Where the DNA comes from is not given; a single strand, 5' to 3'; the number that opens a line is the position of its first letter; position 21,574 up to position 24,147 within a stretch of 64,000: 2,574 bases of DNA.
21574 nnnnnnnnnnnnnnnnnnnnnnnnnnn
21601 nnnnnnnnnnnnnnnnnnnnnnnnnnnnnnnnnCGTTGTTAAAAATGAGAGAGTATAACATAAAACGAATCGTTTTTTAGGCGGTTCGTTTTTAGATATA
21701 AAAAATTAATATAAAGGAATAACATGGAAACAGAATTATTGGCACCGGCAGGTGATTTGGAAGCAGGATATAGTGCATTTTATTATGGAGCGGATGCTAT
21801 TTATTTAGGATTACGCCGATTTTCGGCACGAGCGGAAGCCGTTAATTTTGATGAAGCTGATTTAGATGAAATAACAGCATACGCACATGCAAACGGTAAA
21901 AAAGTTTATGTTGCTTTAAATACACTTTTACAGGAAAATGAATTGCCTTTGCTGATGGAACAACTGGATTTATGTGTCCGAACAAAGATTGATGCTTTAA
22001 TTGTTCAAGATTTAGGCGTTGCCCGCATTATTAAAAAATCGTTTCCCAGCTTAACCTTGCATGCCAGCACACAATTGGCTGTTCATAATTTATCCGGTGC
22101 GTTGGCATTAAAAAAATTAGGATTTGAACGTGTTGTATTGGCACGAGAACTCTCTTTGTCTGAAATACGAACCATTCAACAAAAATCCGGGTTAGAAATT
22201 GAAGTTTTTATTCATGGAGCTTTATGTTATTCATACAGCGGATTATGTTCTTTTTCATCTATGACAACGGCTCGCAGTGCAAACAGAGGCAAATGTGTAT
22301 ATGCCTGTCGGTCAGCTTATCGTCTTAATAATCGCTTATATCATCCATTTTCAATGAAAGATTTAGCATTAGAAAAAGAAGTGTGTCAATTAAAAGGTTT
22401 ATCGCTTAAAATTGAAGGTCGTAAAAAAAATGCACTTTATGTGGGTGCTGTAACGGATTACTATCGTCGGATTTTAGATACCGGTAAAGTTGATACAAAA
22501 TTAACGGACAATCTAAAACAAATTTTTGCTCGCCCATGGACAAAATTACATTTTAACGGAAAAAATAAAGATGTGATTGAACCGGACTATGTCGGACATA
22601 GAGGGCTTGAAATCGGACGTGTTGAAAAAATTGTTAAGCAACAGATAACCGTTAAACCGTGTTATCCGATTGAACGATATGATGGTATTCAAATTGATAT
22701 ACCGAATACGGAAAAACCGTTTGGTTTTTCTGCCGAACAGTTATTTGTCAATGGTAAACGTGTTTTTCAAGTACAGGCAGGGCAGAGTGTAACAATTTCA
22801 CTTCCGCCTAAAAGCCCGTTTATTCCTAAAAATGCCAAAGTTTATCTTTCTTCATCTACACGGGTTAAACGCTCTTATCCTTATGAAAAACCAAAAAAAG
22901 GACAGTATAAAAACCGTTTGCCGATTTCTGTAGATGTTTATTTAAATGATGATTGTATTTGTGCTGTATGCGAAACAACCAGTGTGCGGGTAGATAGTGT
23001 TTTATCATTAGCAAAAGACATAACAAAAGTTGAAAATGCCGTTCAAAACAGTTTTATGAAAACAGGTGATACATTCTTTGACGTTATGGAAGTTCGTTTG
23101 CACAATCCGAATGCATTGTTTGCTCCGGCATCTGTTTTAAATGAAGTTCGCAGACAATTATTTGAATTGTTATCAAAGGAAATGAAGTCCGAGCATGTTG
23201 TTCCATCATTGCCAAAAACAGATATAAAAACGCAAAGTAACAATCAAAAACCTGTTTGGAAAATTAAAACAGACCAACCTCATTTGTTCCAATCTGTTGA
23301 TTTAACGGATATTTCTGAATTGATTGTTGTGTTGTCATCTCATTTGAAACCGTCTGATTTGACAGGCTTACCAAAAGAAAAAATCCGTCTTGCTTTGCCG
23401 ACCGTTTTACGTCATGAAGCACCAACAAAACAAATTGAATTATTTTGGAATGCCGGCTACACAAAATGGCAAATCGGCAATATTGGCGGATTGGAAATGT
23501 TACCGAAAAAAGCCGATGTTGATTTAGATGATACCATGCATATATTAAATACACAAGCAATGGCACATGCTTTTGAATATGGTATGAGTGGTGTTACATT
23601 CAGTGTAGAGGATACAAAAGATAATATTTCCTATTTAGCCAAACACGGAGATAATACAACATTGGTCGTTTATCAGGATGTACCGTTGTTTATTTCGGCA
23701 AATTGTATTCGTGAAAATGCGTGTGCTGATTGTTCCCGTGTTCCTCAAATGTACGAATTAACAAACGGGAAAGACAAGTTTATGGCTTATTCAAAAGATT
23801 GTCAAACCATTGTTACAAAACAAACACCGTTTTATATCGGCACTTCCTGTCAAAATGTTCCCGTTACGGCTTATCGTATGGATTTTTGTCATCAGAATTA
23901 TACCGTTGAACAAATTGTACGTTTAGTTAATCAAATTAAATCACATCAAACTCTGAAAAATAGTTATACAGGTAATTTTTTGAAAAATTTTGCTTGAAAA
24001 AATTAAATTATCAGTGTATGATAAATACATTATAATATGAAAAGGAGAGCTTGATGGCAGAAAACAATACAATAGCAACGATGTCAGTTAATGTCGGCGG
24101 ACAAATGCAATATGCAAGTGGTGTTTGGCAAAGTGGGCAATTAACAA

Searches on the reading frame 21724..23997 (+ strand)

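Call 15: search_protein_families(library=pfam, proteins=[window:21724-23997:+], max_evalue=0.00001)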
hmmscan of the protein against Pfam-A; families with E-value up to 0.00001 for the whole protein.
window:21724-23997:+ (757 aa): 2 families
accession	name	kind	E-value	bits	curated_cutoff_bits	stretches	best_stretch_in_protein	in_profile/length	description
PF01136.24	Peptidase_U32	-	2.4e-61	207.5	22.4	1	77-282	4-232/233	Peptidase family U32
PF12392.13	DUF3656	-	7.9e-12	46.3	22.1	1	388-487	18-108/109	Collagenase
